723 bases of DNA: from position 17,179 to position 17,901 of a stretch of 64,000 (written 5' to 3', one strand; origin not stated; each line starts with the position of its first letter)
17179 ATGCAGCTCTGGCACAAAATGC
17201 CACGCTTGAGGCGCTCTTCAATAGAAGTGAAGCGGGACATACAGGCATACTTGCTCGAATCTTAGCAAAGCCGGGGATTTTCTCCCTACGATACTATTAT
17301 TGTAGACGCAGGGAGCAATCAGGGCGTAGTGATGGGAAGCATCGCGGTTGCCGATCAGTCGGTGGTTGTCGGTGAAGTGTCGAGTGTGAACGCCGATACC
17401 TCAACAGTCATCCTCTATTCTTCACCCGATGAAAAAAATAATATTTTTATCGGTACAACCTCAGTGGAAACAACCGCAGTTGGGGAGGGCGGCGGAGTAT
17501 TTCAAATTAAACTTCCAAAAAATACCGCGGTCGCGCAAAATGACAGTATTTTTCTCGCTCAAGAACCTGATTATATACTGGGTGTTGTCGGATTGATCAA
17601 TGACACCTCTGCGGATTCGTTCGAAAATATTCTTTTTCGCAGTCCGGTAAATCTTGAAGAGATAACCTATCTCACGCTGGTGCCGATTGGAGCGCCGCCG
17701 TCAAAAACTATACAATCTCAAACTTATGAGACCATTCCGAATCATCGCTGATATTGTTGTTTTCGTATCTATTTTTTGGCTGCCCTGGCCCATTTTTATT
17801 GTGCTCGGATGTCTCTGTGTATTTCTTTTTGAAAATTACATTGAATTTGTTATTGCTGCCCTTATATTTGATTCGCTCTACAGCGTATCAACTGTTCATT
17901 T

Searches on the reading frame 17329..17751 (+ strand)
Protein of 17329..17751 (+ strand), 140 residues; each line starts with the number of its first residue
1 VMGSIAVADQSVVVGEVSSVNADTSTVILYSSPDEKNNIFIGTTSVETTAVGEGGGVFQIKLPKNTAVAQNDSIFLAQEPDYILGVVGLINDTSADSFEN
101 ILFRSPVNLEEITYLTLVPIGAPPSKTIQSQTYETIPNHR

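Call 63: search_protein_families(library=pfam, proteins=[window:17329-17751:+], max_evalue=0.01)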
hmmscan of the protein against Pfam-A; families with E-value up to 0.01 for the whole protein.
window:17329-17751:+ (140 aa): 1 family
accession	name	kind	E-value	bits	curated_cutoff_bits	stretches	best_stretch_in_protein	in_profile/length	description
PF04085.20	MreC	-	9.5e-08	32.4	28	1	6-118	28-146/147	Rod shape-determining protein MreC, barrel core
